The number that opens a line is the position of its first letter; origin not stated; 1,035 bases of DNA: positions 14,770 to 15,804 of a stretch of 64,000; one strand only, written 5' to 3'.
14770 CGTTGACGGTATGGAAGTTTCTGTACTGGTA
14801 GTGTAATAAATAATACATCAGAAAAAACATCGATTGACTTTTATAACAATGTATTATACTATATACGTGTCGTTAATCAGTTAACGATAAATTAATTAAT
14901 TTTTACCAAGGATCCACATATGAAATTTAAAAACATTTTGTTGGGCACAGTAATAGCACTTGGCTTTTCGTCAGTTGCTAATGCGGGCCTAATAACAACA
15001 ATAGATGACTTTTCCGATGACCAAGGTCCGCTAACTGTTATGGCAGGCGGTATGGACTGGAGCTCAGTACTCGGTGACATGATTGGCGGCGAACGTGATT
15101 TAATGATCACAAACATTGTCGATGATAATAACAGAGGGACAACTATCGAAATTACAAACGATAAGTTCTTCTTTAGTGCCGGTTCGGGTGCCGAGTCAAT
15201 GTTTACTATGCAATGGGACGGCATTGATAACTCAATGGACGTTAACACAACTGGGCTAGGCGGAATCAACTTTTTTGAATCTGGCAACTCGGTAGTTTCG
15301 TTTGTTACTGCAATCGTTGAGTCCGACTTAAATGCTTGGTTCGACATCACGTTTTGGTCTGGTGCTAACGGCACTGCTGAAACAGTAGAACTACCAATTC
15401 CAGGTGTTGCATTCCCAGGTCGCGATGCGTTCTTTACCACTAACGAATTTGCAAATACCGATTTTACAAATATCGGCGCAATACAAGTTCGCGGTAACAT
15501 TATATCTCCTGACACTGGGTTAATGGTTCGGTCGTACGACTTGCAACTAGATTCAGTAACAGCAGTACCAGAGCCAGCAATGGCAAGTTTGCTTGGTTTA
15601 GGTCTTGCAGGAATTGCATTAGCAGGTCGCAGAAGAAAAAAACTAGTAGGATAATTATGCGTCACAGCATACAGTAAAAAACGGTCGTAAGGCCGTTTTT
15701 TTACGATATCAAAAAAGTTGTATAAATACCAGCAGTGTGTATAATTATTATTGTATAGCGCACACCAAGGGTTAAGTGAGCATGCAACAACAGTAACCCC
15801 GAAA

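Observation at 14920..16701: Two tandem PEP-CTERM-type secreted proteins encoded by a phage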

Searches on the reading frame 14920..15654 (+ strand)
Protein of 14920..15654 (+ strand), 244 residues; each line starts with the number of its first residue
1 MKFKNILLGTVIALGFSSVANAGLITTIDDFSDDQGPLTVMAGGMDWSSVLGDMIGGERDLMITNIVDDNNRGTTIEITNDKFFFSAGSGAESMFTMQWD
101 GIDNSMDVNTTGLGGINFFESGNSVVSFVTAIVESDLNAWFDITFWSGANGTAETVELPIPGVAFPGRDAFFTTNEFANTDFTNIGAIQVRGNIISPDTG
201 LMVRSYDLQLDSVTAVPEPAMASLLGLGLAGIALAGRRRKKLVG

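Call 3: search_protein_families(library=ncbifam, proteins=[window:14920-15654:+], max_evalue=10)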
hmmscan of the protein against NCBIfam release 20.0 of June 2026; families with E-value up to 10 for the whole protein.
window:14920-15654:+ (244 aa): 14 families
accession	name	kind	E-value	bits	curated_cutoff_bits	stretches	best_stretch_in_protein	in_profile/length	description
NF033554.9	floc_PepA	equivalog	1.7e-09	37.8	80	1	109-240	152-261/261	flocculation-associated PEP-CTERM protein PepA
NF038126.1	PEP_CTERM_FxDxF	subfamily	6.3e-08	33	50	1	127-239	60-165/165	FxDxF family PEP-CTERM protein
NF038120.1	PEP_CTERM_QFxxD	subfamily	3.9e-06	26.9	80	1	175-240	150-215/215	NF038120 family PEP-CTERM protein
NF041538.1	PEP_EDSA_1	subfamily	4.2e-06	26.6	100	1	212-239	279-307/307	EDSAP-1 family PEP-CTERM protein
NF038125.1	PEP_CTERM_THxN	subfamily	2.8e-05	23.8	85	1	211-239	218-246/246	THxN family PEP-CTERM protein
NF038129.1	PEP_NF038129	equivalog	5.3e-05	23.1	65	1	209-239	164-194/194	NF038129 family PEP-CTERM protein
NF038124.1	PEP_CTERM_TLD_A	exception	0.00015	21.4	100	1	204-240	199-235/235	PEP_CTERM-anchored TLD domain-containing protein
TIGR02595.1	PEP_CTERM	domain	0.00096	19.8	16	1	216-240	1-23/24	PEP-CTERM sorting domain-containing protein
NF033947.0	PEP-cistern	hypoth_equivalog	0.0017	18.1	60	1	209-238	166-195/195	cistern family PEP-CTERM protein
NF038118.1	PEP_CTERM_CCXG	equivalog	0.003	17.3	90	1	214-239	174-199/199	CCXG family PEP-CTERM protein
NF038119.1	PEP_CTERM_MHFG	equivalog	0.01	16.2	100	1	206-240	226-260/260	MHFG family PEP-CTERM protein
TIGR03901.2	MYXO-CTERM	domain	0.016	15.6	20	1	222-239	16-32/34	MYXO-CTERM sorting domain-containing protein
NF041927.1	Xrt_dep_XDP1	equivalog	0.02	14.8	125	1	212-239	216-242/242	exosortase-dependent surface protein XDP1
TIGR03370.1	VPLPA-CTERM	domain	3.4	7.8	25.35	1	216-240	1-25/25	VPLPA-CTERM sorting domain-containing protein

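Call 4: search_protein_families(library=pfam, proteins=[window:14920-15654:+], max_evalue=10)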
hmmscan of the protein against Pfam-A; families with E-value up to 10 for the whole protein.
window:14920-15654:+ (244 aa): 1 family
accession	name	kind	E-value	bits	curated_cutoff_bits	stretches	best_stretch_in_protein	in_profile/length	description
PF07589.16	PEP-CTERM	-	2.7e-05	24.5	20.7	1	215-239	1-24/24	PEP-CTERM motif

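Call 8: search_protein_families(library=phrogs, proteins=[window:14920-15654:+], max_evalue=0.001)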
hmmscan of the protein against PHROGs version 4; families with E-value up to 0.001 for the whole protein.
window:14920-15654:+ (244 aa): 0 families

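Call 9: search_dna_similar(query=window:14920-15654:+, collection=phages, mode=protein, max_evalue=0.01)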
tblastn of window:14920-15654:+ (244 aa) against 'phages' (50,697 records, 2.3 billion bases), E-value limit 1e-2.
No match.

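Call 11: find_homologous_proteins(query=window:14920-15654:+)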
Query window:14920-15654:+ (244 aa): 81 proteins with E <= 0.001 among 3260 candidates.
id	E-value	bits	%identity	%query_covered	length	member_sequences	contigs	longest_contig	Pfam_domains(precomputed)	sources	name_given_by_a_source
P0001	3.1e-153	526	100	100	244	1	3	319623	-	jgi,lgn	-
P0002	6.7e-117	407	80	99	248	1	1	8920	PF07589.17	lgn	-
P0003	7.4e-113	394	78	98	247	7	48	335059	-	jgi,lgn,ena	-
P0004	4.7e-112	391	76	98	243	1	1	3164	-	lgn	-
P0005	1.7e-104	367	71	99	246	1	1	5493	-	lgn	-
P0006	8.6e-93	328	66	98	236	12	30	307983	PF07589.17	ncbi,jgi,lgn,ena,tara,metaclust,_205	tara:strand:+ start:29588 stop:30298 length:711 start_codon:yes stop_codon:yes gene_type:complete|me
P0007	7.9e-92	325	65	99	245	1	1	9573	PF07589.17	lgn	-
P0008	1.2e-91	324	64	99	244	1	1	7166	PF07589.17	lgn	-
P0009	3.2e-89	317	65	98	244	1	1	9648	PF07589.17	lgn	-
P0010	4.2e-79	283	60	98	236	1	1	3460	-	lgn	-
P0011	3.6e-78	280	60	90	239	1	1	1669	-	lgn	-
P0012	8.6e-76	273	58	92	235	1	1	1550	-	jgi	jgi:hypothetical protein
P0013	2.1e-75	271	59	99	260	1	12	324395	-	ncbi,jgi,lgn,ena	-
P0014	2.2e-75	271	57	99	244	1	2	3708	PF07589.17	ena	-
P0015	4.2e-73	264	54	99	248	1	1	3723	-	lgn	-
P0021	1.5e-48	183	45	99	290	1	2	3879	PF07589.17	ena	-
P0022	9.4e-42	161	44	100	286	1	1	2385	PF07589.17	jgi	jgi:hypothetical protein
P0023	1.0e-41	161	44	99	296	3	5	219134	PF07589.17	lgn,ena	-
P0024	3.7e-40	156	39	99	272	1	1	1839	PF07589.17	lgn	-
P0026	3.8e-21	94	38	80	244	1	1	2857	PF07589.17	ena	-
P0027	1.3e-20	92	35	93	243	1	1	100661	PF07589.17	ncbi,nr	ncbi:MAG: PEP-CTERM sorting domain-containing protein [Planctomycetaceae bacterium]|nr:PEP-CTERM sor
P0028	1.6e-20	92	37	99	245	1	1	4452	PF07589.17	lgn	-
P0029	1.1e-19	89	33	79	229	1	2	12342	PF07589.17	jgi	jgi:hypothetical protein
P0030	2.2e-18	85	36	99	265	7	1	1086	PF07589.17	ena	-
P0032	8.7e-16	76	35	94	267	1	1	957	PF07589.17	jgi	jgi:hypothetical protein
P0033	1.0e-15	76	32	99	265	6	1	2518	PF07589.17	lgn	-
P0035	4.9e-14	70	32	99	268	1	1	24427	PF07589.17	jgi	jgi:hypothetical protein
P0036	3.2e-12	64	32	98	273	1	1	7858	PF07589.17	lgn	-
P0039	9.9e-12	63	31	87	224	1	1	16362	PF07589.17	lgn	-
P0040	1.6e-11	62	34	94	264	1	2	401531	PF07589.17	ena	-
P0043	1.0e-10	60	28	83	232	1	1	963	PF07589.17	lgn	-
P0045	5.3e-10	57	31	99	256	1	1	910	PF07589.17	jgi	jgi:hypothetical protein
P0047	7.1e-10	57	32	86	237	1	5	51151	-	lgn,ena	-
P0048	1.6e-9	56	28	98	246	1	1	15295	-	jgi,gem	-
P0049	1.9e-9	55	27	80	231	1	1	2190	PF07589.17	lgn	-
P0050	2.5e-9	55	28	68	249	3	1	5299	PF07589.17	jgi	-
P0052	6.3e-9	54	29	99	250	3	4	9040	-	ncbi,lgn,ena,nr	ncbi:MAG: PEP-CTERM sorting domain-containing protein [Planctomycetales bacterium]|nr:PEP-CTERM sort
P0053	7.7e-9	53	29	99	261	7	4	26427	PF07589.17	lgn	-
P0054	1.1e-8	53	31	99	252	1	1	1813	PF07589.17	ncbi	-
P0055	1.6e-8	52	29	72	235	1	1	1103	PF07589.17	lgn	-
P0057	1.9e-8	52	31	92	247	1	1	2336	PF07589.17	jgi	-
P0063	6.8e-8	50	31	82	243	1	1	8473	PF07589.17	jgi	-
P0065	8.3e-8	50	26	90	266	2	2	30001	PF07589.17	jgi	jgi:hypothetical protein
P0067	1.3e-6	46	28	77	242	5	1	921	PF07589.17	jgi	jgi:hypothetical protein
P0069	2.5e-6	45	29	97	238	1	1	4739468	PF07589.17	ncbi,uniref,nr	ncbi:PEP-CTERM sorting domain-containing protein [Paraglaciecola aquimarina]|uniref:PEP-CTERM sortin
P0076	1.8e-5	42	27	88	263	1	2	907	PF07589.17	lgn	-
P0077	3.0e-5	42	30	90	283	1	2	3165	PF07589.17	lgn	-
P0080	7.6e-4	37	25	71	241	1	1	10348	PF07589.17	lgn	-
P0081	9.2e-4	37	24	71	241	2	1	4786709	PF07589.17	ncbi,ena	-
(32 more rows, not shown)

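Call 13: find_encoding_contigs(protein=P0003, flank=6000, max_places=3)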
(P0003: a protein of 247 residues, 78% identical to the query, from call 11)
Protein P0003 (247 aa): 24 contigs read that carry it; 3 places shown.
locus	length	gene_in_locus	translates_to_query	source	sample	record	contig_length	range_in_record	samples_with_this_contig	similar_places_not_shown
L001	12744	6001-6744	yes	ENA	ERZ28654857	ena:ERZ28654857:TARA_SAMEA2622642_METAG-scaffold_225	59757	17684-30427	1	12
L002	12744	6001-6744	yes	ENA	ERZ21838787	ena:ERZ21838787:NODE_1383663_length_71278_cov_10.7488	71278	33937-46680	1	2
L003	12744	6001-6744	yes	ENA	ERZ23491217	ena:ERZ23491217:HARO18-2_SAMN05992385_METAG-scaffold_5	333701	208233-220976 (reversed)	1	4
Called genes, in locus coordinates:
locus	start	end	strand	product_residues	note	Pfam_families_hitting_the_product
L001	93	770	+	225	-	-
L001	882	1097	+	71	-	-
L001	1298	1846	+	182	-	-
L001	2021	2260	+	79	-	-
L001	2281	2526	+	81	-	-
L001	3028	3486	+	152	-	-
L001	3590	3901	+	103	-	-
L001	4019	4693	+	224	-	-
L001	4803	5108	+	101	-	-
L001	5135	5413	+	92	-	PF13240:Zn_Ribbon_1 (weak), PF05154:TM2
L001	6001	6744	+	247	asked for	-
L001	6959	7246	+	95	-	-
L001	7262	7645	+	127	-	-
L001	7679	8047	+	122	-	PF07087:DUF1353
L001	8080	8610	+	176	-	PF00929:RNase_T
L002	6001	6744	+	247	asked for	-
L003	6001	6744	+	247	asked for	-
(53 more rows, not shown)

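Call 14: find_encoding_contigs(protein=P0006, flank=6000, max_places=3)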
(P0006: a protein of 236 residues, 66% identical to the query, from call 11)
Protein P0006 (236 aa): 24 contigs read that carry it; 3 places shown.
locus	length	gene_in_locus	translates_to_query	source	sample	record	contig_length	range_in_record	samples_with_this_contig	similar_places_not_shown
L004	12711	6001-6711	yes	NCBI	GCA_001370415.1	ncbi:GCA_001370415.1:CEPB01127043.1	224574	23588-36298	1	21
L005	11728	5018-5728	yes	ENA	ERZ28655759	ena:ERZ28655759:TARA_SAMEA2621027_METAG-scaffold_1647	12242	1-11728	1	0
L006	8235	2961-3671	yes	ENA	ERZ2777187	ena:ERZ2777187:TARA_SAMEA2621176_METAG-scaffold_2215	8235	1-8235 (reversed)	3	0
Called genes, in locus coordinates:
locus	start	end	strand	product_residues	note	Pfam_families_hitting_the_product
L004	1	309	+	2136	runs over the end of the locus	-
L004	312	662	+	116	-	-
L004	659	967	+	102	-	-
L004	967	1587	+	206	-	PF01467:CTP_transf_like (weak)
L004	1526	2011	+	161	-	-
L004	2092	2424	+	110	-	-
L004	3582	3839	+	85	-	-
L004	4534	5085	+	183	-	-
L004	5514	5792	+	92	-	-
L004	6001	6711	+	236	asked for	PF07589:PEP_exosort_dom (weak)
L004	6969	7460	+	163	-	-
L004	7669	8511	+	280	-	-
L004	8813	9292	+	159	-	-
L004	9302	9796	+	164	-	-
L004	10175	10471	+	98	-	-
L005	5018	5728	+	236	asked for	PF07589:PEP_exosort_dom (weak)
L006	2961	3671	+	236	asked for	PF07589:PEP_exosort_dom (weak)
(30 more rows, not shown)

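Call 32: list_cluster_members(proteins=[P0027, P0040, P0047, P0052, P0054, P0069, P0081, P0035, P0048, P0065])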
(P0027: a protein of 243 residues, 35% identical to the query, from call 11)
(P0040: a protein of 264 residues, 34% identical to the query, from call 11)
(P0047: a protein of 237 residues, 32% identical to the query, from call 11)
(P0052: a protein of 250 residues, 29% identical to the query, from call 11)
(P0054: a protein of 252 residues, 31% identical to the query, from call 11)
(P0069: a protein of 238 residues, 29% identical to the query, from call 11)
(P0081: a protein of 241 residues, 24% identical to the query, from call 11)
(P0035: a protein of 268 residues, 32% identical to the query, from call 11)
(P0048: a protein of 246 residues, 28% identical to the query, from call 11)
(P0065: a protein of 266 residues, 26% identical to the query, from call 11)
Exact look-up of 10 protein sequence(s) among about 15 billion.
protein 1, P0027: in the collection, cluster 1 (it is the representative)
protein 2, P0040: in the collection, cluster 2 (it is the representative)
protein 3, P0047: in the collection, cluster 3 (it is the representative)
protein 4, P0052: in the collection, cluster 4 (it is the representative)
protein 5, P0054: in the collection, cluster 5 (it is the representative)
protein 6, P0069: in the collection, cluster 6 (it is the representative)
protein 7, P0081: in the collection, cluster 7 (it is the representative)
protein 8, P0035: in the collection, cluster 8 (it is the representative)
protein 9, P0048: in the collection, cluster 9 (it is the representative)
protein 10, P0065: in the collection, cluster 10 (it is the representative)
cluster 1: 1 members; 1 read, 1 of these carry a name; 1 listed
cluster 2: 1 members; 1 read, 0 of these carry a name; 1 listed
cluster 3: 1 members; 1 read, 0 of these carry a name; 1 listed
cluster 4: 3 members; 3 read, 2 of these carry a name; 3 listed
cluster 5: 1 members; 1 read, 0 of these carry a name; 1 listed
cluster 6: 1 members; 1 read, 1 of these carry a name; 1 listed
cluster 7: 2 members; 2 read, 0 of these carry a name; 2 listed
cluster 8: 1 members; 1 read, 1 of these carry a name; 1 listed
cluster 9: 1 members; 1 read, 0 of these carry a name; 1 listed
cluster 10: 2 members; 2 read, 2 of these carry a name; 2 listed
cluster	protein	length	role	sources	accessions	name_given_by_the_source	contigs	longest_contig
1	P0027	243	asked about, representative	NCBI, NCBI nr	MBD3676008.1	MAG: PEP-CTERM sorting domain-containing protein [Planctomycetaceae bacterium] | PEP-CTERM sorting domain-containing protein [Planctomycetaceae bacterium]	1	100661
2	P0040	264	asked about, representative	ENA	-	-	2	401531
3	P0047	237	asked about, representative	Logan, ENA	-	-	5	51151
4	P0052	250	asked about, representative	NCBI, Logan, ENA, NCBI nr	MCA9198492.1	MAG: PEP-CTERM sorting domain-containing protein [Planctomycetales bacterium] | PEP-CTERM sorting domain-containing protein [Planctomycetales bacterium]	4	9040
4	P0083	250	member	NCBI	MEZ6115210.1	MAG: PEP-CTERM sorting domain-containing protein [Pirellulaceae bacterium]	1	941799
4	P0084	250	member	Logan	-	-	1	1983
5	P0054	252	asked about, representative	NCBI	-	-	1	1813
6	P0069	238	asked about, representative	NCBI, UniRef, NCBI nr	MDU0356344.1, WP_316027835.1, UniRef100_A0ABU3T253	PEP-CTERM sorting domain-containing protein [Paraglaciecola aquimarina] | PEP-CTERM sorting domain-containing protein n=1 Tax=Paraglaciecola aquimarina ...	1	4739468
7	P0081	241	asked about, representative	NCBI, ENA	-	-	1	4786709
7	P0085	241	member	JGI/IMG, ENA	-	-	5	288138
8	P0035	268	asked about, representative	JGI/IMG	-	hypothetical protein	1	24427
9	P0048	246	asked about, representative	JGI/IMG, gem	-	-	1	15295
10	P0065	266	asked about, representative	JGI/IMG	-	hypothetical protein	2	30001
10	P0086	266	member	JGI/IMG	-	hypothetical protein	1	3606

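Call 34: find_related_loci(query=A2, collection=viral_contigs, flank=4000)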
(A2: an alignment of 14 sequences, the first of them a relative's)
Query A2 (244 aa) in viral_contigs; peptide patterns used: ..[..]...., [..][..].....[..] (x = any residue, [..] = any of these).
73 stretches matched a pattern; 4 encode a relative of the query (tblastn E <= 1e-3); 4 distinct loci.
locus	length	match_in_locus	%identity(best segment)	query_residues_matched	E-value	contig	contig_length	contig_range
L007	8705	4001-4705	66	1-239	3e-97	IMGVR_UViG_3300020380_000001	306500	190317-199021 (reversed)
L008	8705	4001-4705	66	1-239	2e-90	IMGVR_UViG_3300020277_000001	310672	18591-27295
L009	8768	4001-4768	38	5-240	2e-34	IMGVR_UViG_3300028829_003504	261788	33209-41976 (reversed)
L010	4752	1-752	29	1-241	2e-16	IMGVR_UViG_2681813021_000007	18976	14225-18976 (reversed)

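Call 35: predict_structure(alignment_id=A1)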
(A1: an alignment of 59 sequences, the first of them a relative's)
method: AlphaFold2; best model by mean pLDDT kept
length: 244 residues; sequences in the alignment: 59
mean_pLDDT: 90.5   pTM: 0.82
mean pLDDT of the five models: 90.5, 90.3, 89.0, 89.0, 87.6
residues with pLDDT >= 90: 185; 70-90: 30; 50-70: 28; < 50: 1
segments of 3 or more residues with pLDDT < 50: none
pLDDT, mean of each block of 10 residues (from residue 1): 55 54 81 98 98 97 97 98 98 98 98 95 89 97 96 96 95 96 98 97 98 88 76 86 76
secondary structure, 60 per line:
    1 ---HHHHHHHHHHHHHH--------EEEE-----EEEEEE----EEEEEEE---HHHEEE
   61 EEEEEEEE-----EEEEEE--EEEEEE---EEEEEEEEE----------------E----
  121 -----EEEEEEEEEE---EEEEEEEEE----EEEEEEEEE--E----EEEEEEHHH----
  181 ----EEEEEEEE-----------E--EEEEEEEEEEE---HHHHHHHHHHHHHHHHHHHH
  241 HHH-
elements in order: H4-17 E26-29 E35-40 E45-51 E58-68 E74-79 E82-87 E91-99 E126-135 E139-147 E152-160 E168-173 E185-192 E207-217 H221-243

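Call 38: fold_search(model_id=the predicted structure, library=pdb)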
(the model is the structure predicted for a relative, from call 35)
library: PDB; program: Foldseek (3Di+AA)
matches with E <= 10: 1211; with E <= 0.001: 47
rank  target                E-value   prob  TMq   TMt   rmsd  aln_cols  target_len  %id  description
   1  7zkq_A                4.1e-06  1.00  0.32  0.35  11.8       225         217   15  Early Pp module assembly intermediate of complex I (released 2022-11-23)
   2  4bq2_C                3.7e-05  1.00  0.37  0.14  10.2       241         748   10  Structural analysis of an exo-beta-agarase (released 2013-08-14)
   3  4bq3_C                4.1e-05  1.00  0.37  0.14   9.8       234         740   11  Structural analysis of an exo-beta-agarase (released 2013-08-14)
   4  1v0a                  5.5e-05  0.99  0.25  0.33  12.4       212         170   12  Family 11 Carbohydrate-Binding Module of cellulosomal cellulase Lic26A-Cel5E of Clostridium thermocellum (released 2005-01-12)
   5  4bq3_B                6.4e-05  1.00  0.36  0.14  10.2       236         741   11  Structural analysis of an exo-beta-agarase (released 2013-08-14)
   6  7zkp_A                6.4e-05  1.00  0.33  0.37  13.4       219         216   10  Late assembly intermediate of the proximal proton pumping module of complex I with assembly factors NDUFAF1 and CIA84 (released 2022-11-23)
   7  6r3m_A                6.8e-05  1.00  0.35  0.44   9.5       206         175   10  Family 11 Carbohydrate-Binding Module from Clostridium thermocellum in complex with beta-1,3-1,4-mixed-linked tetrasac (released 2020-02-05)
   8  1k42_MODEL_1_A        6.8e-05  1.00  0.29  0.37  12.0       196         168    9  The Solution Structure of the CBM4-2 Carbohydrate Binding Module from a Thermostable Rhodothermus marinus Xyla (released 2002-05-29)
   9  4mgs                  8.0e-05  1.00  0.37  0.57   5.6       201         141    8  BiXyn10A CBM1 APO (released 2014-08-20)
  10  4bq3_D                8.0e-05  1.00  0.36  0.14  10.0       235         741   11  Structural analysis of an exo-beta-agarase (released 2013-08-14)
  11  4bq5_B                8.5e-05  1.00  0.36  0.14  10.2       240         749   10  Structural analysis of an exo-beta-agarase (released 2013-08-14)
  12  1gui_A                9.0e-05  1.00  0.34  0.48  10.0       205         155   11  CBM4 structure and function (released 2002-09-26)
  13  4bq2_B                9.0e-05  1.00  0.36  0.14  10.5       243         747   11  Structural analysis of an exo-beta-agarase (released 2013-08-14)
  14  4bq4_A                9.5e-05  1.00  0.37  0.14   9.9       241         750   11  Structural analysis of an exo-beta-agarase (released 2013-08-14)
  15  4bq2_A                1.1e-04  1.00  0.37  0.14  10.2       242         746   11  Structural analysis of an exo-beta-agarase (released 2013-08-14)
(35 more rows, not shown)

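Call 39: find_encoding_contigs(protein=P0001, flank=10000, max_places=4)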
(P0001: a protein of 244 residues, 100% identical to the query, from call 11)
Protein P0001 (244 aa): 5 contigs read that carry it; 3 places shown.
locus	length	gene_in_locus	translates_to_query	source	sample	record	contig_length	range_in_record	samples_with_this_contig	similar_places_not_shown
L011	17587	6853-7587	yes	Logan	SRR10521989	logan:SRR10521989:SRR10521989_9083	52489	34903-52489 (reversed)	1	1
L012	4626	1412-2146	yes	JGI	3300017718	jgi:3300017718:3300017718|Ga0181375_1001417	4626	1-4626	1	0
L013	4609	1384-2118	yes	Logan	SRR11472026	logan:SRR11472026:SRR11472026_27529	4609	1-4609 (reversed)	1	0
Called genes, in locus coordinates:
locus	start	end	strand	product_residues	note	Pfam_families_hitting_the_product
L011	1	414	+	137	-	?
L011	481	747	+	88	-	-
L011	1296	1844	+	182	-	-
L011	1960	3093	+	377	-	PF00696:AA_kinase, PF01472:PUA (weak)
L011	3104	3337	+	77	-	-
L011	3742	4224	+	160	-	-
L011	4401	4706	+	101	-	-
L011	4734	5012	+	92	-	PF13240:Zn_Ribbon_1, PF05154:TM2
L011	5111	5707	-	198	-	PF05711:TylF (weak), PF13578:Methyltransf_24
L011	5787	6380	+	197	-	-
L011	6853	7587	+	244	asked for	-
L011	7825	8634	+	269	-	-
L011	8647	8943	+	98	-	-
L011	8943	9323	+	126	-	-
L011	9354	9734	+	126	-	PF07087:DUF1353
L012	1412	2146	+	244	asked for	-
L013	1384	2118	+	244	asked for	-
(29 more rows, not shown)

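Call 49: find_related_loci(query=A2, collection=genome_contigs, flank=10000)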
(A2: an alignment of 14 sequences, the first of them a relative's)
Query A2 (244 aa) in genome_contigs; peptide patterns used: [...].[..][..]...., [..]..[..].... (x = any residue, [..] = any of these).
61 stretches matched a pattern, but none encodes a relative of the query by tblastn (E <= 1e-3).
